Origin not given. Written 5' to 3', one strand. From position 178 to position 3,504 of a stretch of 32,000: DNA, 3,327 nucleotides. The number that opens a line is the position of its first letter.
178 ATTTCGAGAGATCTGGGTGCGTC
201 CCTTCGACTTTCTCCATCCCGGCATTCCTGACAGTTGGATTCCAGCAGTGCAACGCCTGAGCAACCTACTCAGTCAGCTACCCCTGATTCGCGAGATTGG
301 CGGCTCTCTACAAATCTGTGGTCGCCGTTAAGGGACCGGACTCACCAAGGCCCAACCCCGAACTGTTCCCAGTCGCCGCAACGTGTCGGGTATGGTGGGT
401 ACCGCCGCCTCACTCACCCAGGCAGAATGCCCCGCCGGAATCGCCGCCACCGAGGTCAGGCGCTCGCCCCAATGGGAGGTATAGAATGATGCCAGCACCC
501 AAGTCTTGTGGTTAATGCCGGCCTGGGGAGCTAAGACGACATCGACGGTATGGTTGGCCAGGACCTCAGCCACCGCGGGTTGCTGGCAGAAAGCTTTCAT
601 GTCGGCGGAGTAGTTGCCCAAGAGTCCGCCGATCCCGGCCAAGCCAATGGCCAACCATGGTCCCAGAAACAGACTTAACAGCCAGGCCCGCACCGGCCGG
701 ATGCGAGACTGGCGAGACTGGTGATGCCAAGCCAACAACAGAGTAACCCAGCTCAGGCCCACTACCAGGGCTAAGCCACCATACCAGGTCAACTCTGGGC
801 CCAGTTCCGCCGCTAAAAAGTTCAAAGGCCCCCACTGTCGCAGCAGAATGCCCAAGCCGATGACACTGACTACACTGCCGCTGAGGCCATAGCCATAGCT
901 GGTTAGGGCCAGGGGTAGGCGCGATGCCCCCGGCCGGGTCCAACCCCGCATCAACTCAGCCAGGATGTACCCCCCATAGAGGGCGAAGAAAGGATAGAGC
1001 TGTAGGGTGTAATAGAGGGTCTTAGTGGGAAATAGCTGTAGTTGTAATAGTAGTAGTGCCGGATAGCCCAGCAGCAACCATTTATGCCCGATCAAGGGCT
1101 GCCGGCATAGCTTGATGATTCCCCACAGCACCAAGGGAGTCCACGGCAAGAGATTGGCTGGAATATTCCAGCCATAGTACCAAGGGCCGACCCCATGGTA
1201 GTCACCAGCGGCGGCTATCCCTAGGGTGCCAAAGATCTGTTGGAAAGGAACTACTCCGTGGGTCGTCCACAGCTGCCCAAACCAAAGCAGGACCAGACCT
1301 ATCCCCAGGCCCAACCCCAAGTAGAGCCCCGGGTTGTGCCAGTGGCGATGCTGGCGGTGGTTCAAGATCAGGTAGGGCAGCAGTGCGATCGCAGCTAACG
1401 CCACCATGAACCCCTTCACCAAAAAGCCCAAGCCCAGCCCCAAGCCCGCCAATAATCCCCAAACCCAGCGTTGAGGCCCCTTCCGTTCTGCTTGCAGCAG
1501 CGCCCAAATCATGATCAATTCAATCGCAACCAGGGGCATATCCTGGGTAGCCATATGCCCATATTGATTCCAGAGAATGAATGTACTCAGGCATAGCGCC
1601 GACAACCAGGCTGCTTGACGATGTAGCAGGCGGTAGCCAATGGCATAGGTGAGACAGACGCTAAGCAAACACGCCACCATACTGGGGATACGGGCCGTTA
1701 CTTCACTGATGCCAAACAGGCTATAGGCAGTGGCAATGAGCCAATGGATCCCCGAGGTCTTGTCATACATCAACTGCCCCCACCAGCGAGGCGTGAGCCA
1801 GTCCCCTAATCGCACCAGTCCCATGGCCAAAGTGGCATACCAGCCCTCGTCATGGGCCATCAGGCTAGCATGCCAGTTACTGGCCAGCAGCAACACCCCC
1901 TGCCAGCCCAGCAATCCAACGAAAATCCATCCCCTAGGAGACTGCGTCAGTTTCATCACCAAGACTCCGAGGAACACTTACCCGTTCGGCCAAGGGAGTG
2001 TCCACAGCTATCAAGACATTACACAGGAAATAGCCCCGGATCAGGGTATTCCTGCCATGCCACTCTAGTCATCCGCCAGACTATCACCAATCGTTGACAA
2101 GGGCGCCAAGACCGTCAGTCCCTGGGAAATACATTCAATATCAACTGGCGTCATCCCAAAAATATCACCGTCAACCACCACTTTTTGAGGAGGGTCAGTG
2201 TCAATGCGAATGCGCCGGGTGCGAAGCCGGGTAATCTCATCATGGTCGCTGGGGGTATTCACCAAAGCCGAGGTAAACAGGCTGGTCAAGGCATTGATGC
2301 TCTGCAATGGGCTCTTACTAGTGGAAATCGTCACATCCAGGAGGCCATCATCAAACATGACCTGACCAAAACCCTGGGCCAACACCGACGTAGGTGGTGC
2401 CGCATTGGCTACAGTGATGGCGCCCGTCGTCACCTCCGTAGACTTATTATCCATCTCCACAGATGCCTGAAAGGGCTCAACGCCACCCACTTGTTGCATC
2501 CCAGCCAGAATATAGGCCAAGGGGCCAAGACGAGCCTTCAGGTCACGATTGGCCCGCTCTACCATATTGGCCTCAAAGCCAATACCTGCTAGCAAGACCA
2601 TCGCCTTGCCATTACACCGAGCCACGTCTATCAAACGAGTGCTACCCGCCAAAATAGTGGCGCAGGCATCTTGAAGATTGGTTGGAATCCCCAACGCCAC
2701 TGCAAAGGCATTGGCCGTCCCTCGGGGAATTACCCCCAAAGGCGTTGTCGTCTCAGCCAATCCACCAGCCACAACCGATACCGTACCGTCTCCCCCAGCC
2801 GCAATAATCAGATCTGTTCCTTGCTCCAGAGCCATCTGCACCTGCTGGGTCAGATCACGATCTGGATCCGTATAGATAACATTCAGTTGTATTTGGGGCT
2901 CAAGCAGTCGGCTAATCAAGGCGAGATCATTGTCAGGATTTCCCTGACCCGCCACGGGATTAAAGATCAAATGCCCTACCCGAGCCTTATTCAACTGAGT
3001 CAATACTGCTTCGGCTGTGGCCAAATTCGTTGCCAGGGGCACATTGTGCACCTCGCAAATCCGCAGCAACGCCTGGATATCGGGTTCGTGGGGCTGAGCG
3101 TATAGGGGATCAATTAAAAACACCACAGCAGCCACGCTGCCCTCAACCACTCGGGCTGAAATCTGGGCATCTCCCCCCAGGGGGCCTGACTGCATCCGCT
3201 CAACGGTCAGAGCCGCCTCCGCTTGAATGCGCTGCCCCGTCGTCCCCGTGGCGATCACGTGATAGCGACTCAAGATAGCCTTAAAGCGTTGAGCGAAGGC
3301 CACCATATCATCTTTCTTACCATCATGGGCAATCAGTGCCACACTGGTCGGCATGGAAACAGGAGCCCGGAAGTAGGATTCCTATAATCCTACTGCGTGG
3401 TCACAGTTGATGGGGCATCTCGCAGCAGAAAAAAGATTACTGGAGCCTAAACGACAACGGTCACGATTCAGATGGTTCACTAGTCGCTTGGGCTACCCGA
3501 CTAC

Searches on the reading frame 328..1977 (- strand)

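Call 51: search_protein_families(library=pfam, proteins=[window:328-1977:-], max_evalue=0.00001)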
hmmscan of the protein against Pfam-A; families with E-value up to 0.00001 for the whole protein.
window:328-1977:- (549 aa): 1 family
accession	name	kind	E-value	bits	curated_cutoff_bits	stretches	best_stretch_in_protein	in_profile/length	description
PF13231.12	PMT_2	-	5.3e-28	98.7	26.1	1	76-230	5-155/160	Dolichyl-phosphate-mannose-protein mannosyltransferase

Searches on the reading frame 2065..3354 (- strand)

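Call 51: search_protein_families(library=pfam, proteins=[window:2065-3354:-], max_evalue=0.00001)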
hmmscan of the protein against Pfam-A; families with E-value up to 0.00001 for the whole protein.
window:2065-3354:- (429 aa): 4 families
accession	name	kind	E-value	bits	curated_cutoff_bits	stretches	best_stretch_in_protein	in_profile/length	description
PF00781.29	DAGK_cat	-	8e-30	103.5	23.6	1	129-247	4-125/125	Diacylglycerol kinase catalytic domain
PF19279.4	YegS_C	-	1e-16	61.5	27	1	258-416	5-157/158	YegS C-terminal NAD kinase beta sandwich-like domain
PF02142.27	MGS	-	1e-15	58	24.1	1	16-109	1-94/94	MGS-like domain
PF01513.26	NAD_kinase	-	1.6e-07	32.1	25.5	1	160-237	58-128/130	ATP-NAD kinase N-terminal domain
